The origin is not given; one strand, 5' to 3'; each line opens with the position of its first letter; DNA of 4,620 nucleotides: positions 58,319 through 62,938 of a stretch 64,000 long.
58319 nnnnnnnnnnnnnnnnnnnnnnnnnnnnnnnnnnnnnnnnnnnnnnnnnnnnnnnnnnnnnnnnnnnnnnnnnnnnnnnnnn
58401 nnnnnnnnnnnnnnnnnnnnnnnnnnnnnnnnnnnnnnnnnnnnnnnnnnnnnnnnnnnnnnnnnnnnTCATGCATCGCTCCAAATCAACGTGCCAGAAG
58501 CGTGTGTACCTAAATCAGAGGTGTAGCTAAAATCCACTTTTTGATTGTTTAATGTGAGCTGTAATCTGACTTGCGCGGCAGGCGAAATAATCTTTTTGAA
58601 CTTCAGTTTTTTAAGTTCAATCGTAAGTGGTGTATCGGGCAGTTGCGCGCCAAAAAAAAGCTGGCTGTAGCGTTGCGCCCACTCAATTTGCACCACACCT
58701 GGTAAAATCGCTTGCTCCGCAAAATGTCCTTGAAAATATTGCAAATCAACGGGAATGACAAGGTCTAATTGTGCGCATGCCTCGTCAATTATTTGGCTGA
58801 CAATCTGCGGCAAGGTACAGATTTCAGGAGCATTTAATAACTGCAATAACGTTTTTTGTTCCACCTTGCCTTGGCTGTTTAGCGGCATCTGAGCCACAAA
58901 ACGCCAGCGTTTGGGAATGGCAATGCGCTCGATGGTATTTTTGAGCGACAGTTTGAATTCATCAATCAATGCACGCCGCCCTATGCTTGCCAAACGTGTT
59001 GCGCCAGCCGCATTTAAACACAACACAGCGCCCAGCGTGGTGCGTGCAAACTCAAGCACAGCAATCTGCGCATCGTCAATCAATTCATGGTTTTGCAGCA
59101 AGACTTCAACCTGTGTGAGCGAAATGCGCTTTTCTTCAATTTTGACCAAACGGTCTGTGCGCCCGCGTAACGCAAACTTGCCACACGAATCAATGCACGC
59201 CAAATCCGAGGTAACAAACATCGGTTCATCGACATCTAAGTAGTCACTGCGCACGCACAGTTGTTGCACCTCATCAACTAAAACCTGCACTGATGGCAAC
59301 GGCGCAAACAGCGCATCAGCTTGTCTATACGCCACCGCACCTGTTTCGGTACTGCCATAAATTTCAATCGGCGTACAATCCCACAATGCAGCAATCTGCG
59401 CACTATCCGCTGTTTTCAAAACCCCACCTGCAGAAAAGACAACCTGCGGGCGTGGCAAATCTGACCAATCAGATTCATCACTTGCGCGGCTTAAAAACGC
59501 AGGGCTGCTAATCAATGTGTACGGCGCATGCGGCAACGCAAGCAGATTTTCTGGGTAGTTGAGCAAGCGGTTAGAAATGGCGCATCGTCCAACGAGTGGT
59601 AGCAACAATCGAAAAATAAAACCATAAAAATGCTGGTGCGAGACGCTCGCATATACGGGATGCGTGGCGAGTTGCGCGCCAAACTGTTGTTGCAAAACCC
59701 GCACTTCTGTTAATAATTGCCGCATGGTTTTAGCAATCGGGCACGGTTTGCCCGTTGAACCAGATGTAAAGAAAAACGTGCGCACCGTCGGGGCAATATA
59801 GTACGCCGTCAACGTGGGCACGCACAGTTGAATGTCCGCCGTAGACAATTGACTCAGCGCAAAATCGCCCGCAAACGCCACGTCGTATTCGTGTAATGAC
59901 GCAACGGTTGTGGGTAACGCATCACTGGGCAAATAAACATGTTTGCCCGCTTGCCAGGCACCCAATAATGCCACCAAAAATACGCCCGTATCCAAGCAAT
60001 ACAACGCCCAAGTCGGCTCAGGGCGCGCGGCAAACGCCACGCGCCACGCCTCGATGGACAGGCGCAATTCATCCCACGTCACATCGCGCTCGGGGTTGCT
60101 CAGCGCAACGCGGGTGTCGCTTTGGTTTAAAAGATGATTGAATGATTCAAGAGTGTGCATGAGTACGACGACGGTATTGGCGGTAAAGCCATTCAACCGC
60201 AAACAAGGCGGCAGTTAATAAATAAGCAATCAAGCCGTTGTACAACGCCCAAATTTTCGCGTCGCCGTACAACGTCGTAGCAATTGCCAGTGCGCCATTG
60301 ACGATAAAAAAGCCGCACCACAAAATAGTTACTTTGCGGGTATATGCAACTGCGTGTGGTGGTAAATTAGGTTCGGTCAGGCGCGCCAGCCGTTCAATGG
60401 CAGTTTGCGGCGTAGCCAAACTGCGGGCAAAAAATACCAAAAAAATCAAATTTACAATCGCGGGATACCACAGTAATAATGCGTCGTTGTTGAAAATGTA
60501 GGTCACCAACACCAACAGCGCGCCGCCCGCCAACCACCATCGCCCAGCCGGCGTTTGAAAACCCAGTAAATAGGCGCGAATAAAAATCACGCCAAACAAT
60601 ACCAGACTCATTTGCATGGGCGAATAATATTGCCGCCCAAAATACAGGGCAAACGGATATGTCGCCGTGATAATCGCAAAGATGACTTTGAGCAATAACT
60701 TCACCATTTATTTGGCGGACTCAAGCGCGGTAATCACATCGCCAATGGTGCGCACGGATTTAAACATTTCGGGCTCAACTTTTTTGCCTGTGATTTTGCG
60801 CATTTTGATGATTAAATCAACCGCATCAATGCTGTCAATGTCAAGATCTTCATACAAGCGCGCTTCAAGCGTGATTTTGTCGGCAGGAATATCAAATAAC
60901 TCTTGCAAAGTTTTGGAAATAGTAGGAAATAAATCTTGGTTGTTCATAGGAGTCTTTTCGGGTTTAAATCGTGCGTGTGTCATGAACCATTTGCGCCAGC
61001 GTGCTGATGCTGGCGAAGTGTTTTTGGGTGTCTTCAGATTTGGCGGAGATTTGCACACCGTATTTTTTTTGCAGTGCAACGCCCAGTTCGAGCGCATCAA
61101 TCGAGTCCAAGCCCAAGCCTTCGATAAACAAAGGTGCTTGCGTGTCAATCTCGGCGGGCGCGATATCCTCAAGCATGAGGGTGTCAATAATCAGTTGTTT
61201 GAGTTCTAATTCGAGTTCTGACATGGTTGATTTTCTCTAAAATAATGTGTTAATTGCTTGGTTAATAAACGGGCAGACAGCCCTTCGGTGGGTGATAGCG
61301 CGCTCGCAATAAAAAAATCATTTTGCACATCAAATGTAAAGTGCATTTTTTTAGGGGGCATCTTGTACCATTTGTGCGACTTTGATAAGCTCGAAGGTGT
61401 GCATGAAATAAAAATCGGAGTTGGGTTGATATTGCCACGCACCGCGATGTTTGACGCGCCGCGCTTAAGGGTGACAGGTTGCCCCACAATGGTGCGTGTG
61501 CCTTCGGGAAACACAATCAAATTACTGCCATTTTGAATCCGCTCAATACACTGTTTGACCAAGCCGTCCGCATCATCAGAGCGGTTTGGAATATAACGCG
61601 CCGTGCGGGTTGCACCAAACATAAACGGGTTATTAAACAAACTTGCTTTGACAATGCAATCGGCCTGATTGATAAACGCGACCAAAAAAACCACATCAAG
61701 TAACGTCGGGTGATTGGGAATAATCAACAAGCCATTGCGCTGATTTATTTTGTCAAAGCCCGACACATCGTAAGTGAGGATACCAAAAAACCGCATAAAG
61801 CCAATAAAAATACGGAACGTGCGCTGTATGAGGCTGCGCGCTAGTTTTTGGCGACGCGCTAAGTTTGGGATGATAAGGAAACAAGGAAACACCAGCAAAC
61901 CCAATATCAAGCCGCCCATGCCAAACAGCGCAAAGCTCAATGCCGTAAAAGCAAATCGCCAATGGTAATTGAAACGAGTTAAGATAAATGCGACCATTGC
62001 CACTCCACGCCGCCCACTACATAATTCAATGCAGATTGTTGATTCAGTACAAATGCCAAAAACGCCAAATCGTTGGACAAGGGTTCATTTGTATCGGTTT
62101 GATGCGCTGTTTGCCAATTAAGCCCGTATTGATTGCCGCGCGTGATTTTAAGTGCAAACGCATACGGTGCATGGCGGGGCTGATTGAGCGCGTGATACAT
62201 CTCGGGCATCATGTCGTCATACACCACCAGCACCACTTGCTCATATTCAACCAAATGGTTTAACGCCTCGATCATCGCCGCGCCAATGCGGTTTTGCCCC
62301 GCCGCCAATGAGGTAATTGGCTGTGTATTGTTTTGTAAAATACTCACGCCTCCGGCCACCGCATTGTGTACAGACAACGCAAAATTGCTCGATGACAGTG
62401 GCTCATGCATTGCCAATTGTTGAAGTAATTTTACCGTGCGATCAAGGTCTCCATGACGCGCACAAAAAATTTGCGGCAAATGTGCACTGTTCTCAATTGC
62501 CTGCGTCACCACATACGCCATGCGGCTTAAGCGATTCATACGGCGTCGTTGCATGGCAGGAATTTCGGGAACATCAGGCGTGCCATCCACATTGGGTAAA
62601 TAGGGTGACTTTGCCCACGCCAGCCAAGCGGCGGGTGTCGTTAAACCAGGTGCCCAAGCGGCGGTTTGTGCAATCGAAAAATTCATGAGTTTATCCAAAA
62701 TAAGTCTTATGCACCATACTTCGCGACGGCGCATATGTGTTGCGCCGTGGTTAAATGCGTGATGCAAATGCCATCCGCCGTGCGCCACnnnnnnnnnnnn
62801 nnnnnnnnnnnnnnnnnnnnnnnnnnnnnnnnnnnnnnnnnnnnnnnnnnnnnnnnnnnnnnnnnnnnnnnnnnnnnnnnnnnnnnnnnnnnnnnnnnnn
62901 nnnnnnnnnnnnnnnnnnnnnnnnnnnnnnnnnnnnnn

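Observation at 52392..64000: Aryl-polyene (APE)-type lipid-pigment biosynthesis and export cluster, truncated by the window edge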

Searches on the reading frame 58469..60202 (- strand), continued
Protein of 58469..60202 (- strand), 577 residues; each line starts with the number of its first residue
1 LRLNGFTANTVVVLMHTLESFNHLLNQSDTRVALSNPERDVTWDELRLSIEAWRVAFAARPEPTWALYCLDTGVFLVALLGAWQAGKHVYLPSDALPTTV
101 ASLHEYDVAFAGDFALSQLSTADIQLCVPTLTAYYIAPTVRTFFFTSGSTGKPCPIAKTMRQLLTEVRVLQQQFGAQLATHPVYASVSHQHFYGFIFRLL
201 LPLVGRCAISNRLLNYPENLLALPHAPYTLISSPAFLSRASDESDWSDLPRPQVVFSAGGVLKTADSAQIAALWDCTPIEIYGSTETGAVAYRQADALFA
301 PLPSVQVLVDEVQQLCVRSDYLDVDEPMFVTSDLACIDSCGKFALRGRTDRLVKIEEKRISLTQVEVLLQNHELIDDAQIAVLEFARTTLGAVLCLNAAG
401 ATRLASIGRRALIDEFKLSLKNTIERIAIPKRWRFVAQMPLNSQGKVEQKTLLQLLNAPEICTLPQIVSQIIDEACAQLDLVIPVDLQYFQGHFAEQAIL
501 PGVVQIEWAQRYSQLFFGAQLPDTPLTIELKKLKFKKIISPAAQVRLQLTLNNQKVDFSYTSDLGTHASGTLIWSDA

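Call 50: search_protein_families(library=pfam, proteins=[L007:13-1158:+, L007:18144-19184:-, L007:19181-19924:-, L007:19921-20517:-, L007:20471-21226:-, L007:21174-21674:-], max_evalue=0.00001)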
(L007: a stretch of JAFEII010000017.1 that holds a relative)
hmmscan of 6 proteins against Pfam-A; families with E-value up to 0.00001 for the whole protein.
L007:13-1158:+ (381 aa): 2 families
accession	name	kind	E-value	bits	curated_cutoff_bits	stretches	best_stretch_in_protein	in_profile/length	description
PF21478.3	GcvP2_C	-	1.6e-56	189.8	27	1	202-323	1-122/122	Glycine dehydrogenase, C-terminal domain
PF02347.22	GDC-P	-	1.6e-08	34.3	26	1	50-157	181-285/429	Glycine cleavage system P-protein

L007:18144-19184:- (346 aa): 4 families
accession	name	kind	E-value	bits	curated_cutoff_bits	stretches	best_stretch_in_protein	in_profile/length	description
PF00583.31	Acetyltransf_1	-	7.4e-14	52.5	20.7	1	22-128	8-116/116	Acetyltransferase (GNAT) family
PF13508.13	Acetyltransf_7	-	5e-12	46.5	27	1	46-129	3-83/84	Acetyltransferase (GNAT) domain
PF13673.13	Acetyltransf_10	-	2.2e-09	37.8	23.6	1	40-134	24-113/128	Acetyltransferase (GNAT) domain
PF03603.18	DNA_III_psi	-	5.8e-06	27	22.2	0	164-186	3-25/127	DNA polymerase III psi subunit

L007:19181-19924:- (247 aa): 1 family
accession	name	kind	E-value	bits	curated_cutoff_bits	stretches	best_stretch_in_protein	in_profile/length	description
PF00814.31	TsaD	-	2.4e-28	100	24.8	1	31-217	23-227/264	tRNA N6-adenosine threonylcarbamoyltransferase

L007:19921-20517:- (198 aa): 1 family
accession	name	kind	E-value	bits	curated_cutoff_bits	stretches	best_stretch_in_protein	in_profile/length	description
PF02542.21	YgbB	-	2.6e-68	229.7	26.7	1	40-193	1-154/155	YgbB family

L007:20471-21226:- (251 aa): 3 families
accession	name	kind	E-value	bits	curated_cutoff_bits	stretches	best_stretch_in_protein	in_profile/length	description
PF01128.25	IspD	-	2.1e-60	204.7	27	1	21-249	2-220/221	2-C-methyl-D-erythritol 4-phosphate cytidylyltransferase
PF12804.13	NTP_transf_3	-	1.9e-10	41.6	27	1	22-147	1-117/160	MobA-like NTP transferase domain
PF02348.25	CTP_transf_3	-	5.8e-06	26.7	22.6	1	39-162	16-128/217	Cytidylyltransferase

L007:21174-21674:- (166 aa): 0 families

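Call 69: find_homologous_proteins(query=L007:1-1155:+, max_evalue=1e-80)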
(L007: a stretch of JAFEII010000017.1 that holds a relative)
Query L007:1-1155:+ (385 aa): 7979 proteins with E <= 1e-80 among 8000 candidates; the best 120 are listed.
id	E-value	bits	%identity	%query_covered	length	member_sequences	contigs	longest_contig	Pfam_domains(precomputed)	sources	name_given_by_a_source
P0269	1.7e-224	763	86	100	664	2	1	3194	PF02347.23,PF21478.4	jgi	jgi:glycine dehydrogenase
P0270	5.2e-215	732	82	100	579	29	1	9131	PF02347.23,PF21478.4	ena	-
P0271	2.5e-212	723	80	100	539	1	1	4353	PF02347.23,PF21478.4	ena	-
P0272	2.8e-212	723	80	100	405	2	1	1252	PF02347.23,PF21478.4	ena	-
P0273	8.4e-197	672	74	100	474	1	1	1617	PF02347.23,PF21478.4,PF00266.26,PF01212.28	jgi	jgi:glycine dehydrogenase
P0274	1.1e-196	671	74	100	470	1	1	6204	PF02347.23,PF21478.4,PF01212.28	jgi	jgi:glycine dehydrogenase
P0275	2.4e-196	670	74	100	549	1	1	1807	PF02347.23,PF21478.4,PF01212.28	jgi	jgi:glycine dehydrogenase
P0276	9.0e-196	668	75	100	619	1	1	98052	PF02347.23,PF21478.4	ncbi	-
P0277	9.3e-196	668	75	100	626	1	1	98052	PF02347.23,PF21478.4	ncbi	ncbi:aminomethyl-transferring glycine dehydrogenase, partial [Pandoraea sp. B-6]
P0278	3.2e-195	666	-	-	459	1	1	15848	PF02347.23,PF21478.4,PF01212.28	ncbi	ncbi:MAG TPA: hypothetical protein VIH53_07060, partial [Gemmatimonadaceae bacterium]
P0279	1.2e-194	665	74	100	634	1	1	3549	PF02347.23,PF21478.4,PF01212.28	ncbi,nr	ncbi:MAG TPA: aminomethyl-transferring glycine dehydrogenase, partial [Gammaproteobacteria bacterium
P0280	1.8e-194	664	74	100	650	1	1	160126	PF02347.23,PF21478.4,PF00266.26,PF01212.28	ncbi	ncbi:glycine dehydrogenase (aminomethyl-transferring), partial [Burkholderia cepacia]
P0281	3.4e-194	663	74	100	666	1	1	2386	PF02347.23,PF21478.4,PF01212.28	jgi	jgi:glycine dehydrogenase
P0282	3.5e-194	663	61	100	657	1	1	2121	PF02347.23,PF21478.4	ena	-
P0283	4.8e-194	663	74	100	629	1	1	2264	PF02347.23,PF21478.4,PF01212.28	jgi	jgi:glycine dehydrogenase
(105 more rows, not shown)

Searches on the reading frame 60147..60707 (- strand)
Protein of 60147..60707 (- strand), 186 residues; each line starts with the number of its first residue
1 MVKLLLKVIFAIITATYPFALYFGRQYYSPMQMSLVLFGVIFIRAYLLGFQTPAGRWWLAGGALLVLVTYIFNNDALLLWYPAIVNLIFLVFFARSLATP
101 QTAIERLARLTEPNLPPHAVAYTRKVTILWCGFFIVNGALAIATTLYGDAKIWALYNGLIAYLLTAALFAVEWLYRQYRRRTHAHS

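Call 6: search_protein_families(library=pfam, proteins=[window:60147-60707:-], max_evalue=0.01)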
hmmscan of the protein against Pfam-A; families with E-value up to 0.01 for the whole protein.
window:60147-60707:- (186 aa): 1 family
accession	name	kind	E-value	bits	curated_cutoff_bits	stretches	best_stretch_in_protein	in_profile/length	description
PF04279.20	IspA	-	0.0003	21.4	28.7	1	19-177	14-172/176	Intracellular septation protein A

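Call 8: search_protein_families(library=ncbifam, proteins=[window:60147-60707:-], max_evalue=0.001)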
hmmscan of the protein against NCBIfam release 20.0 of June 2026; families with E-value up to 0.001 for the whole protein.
window:60147-60707:- (186 aa): 2 families
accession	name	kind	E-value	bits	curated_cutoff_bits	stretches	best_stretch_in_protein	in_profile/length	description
NF001324.0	PRK00259.1-2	equivalog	6.6e-06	26.7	187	1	67-181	63-175/181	septation protein A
NF001327.0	PRK00259.1-5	equivalog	0.00017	21.6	327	1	33-145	46-152/197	septation protein A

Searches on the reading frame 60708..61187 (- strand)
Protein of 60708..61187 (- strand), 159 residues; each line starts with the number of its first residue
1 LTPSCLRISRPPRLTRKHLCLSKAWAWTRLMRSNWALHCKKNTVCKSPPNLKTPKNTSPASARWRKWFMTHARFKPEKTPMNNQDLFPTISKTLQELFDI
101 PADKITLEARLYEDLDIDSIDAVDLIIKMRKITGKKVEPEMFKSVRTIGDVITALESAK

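Call 6: search_protein_families(library=pfam, proteins=[window:60708-61187:-], max_evalue=0.01)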
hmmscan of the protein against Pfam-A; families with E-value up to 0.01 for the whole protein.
window:60708-61187:- (159 aa): 2 families
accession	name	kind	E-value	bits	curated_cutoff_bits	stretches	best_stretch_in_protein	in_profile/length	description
PF00550.31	PP-binding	-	1.4e-09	38.5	20.8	1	90-155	3-67/67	Phosphopantetheine attachment site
PF12174.13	RST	-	0.0034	17.7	22.7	1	76-137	2-57/67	RCD1-SRO-TAF4 (RST) plant domain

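Call 8: search_protein_families(library=ncbifam, proteins=[window:60708-61187:-], max_evalue=0.001)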
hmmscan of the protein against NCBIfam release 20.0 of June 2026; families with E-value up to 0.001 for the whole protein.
window:60708-61187:- (159 aa): 11 families
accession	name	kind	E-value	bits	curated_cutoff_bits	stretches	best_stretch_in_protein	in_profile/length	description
NF003757.0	PRK05350.1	equivalog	2.5e-32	110.8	65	1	81-156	2-77/83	acyl carrier protein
NF002150.0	PRK00982.1-4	subfamily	2.4e-12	46.9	66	1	81-155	1-75/80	acyl carrier protein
NF002148.0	PRK00982.1-2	subfamily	7.6e-11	41.7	71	1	84-158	3-77/79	acyl carrier protein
NF002147.0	PRK00982.1-1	equivalog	4.7e-09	36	84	1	81-156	3-78/83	acyl carrier protein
TIGR00517.1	acyl_carrier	equivalog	3.6e-08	33.2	70.45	1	84-157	2-75/77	acyl carrier protein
NF040636.1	AcpM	exception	8.8e-08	32.1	146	1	84-154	4-74/93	meromycolate extension acyl carrier protein AcpM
NF002151.0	PRK00982.1-5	equivalog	2.1e-06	27.7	92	1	90-158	8-76/78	acyl carrier protein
NF005079.0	PRK06508.1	equivalog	9.6e-06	25.9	83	1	87-142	5-60/93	acyl carrier protein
NF009104.0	PRK12449.1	equivalog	3e-05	23.9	70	1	81-155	1-75/80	acyl carrier protein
NF058660.1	cispen_ACP_AmcB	equivalog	0.00059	20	80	0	97-156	14-79/80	cispentacin biosynthesis acyl carrier protein AmcB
NF006031.0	PRK08172.1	equivalog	0.00075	20.1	76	0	89-155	8-74/82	acyl carrier protein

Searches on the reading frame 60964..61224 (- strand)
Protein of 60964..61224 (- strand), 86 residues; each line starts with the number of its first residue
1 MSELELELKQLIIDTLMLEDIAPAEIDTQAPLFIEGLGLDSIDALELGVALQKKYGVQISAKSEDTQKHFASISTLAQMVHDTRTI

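Call 6: search_protein_families(library=pfam, proteins=[window:60964-61224:-], max_evalue=0.01)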
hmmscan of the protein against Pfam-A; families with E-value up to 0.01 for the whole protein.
window:60964-61224:- (86 aa): 1 family
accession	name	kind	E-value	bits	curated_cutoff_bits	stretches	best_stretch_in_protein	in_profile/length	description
PF00550.31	PP-binding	-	3e-09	37.4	20.8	1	8-61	3-51/67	Phosphopantetheine attachment site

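Call 8: search_protein_families(library=ncbifam, proteins=[window:60964-61224:-], max_evalue=0.001)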
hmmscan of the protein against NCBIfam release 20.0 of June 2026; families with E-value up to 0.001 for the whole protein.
window:60964-61224:- (86 aa): 11 families
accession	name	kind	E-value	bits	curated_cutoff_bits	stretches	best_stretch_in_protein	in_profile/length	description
NF006617.0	PRK09184.1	subfamily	1.1e-26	92.7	70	1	2-85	12-95/96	phosphopantetheine-binding protein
NF058660.1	cispen_ACP_AmcB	equivalog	6.3e-09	35.9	80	1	6-84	4-79/80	cispentacin biosynthesis acyl carrier protein AmcB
NF052616.1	ACP_for_OlsHI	equivalog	5.3e-08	33.1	130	1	1-83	1-80/83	ornithine lipid biosynthesis acyl carrier protein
NF003757.0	PRK05350.1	equivalog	1.9e-07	31.1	65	1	19-63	19-62/83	acyl carrier protein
NF002151.0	PRK00982.1-5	equivalog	4.4e-07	29.9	92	1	1-66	1-62/78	acyl carrier protein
NF002149.0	PRK00982.1-3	equivalog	6.8e-07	29.1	106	1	1-62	1-58/78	acyl carrier protein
TIGR00517.1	acyl_carrier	equivalog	1.2e-06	28.3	70.45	1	8-63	8-59/77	acyl carrier protein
NF002148.0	PRK00982.1-2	subfamily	6.9e-06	25.8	71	1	3-62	4-59/79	acyl carrier protein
NF005480.0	PRK07081.1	equivalog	1.3e-05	25.1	72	1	7-82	4-75/83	acyl carrier protein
NF040636.1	AcpM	exception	0.00034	20.6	146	1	20-61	19-59/93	meromycolate extension acyl carrier protein AcpM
NF003464.0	PRK05087.1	equivalog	0.00051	20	68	1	12-63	10-58/78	D-alanine--poly(phosphoribitol) ligase subunit DltC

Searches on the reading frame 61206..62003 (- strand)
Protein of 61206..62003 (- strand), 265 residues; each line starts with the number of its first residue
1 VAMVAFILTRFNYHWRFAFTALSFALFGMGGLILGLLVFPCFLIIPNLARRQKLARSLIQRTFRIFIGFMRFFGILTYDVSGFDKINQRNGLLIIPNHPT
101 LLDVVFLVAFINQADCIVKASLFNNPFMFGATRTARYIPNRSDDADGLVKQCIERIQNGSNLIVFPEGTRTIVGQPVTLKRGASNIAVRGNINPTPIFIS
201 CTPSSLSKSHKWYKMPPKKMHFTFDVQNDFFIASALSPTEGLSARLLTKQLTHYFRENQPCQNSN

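Call 6: search_protein_families(library=pfam, proteins=[window:61206-62003:-], max_evalue=0.01)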
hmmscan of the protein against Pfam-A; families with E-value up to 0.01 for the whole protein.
window:61206-62003:- (265 aa): 1 family
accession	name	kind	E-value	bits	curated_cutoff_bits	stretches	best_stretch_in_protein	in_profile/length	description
PF01553.26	Acyltransferase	-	5e-17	62.4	23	1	79-199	3-131/132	Acyltransferase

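Call 8: search_protein_families(library=ncbifam, proteins=[window:61206-62003:-], max_evalue=0.001)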
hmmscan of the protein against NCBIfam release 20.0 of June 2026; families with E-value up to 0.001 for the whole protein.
window:61206-62003:- (265 aa): 6 families
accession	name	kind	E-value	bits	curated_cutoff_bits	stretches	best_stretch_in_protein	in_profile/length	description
TIGR00530.1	AGP_acyltrn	subfamily_domain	1.3e-17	63.7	102.95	1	84-198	10-128/130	1-acylglycerol-3-phosphate O-acyltransferase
NF006386.0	PRK08633.1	equivalog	2.9e-11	41.9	1221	1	70-215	421-568/1147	acyl-[ACP]--phospholipid O-acyltransferase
NF005291.0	PRK06814.1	equivalog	5.1e-08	31.3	1349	1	47-203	411-567/1140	acyl-[ACP]--phospholipid O-acyltransferase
NF005959.0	PRK08043.1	equivalog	7.2e-08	31.1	886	1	77-200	15-138/719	bifunctional acyl-ACP--phospholipid O-acyltransferase/long-chain-fatty-acid--ACP ligase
NF052553.1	LyOrLpactfOlsABRUA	equivalog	0.00032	20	300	1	71-170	49-147/263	lyso-ornithine lipid O-acyltransferase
NF058536.1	LPAAT_acyl_YihG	equivalog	0.00059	19.2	260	0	44-114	32-106/290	1-acylglycerol-3-phosphate O-acyltransferase, YihG family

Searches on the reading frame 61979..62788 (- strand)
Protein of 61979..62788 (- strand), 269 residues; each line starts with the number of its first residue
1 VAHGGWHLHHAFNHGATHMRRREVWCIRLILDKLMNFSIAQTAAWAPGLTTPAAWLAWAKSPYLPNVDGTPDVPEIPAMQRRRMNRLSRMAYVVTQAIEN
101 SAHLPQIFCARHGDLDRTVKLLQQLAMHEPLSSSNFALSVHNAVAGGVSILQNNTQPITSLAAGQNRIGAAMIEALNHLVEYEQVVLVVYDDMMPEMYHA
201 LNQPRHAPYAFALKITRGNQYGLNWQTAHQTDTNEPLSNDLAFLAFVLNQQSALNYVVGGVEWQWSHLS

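Call 6: search_protein_families(library=pfam, proteins=[window:61979-62788:-], max_evalue=0.01)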
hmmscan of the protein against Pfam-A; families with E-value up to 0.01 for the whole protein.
window:61979-62788:- (269 aa): 1 family
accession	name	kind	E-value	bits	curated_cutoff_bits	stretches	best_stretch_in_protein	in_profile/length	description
PF13723.12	Ketoacyl-synt_2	-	9.7e-60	202.4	25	1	55-266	1-223/223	Beta-ketoacyl synthase, N-terminal domain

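Call 8: search_protein_families(library=ncbifam, proteins=[window:61979-62788:-], max_evalue=0.001)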
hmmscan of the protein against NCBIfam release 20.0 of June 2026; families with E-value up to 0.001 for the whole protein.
window:61979-62788:- (269 aa): 0 families

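Call 17: search_solved_structures(query=window:61979-62686:-, max_evalue=0.001)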
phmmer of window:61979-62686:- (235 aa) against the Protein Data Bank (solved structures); distinct sequences matched with E-value up to 0.001: 2.
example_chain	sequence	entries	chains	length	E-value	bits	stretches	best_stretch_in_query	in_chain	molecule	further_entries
6qsp_B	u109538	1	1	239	4.7e-23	85.4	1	5-232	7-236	Uncharacterized protein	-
7f28_A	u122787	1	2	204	9.6e-16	61.5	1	42-181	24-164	Ketoacyl_synth_N domain-containing protein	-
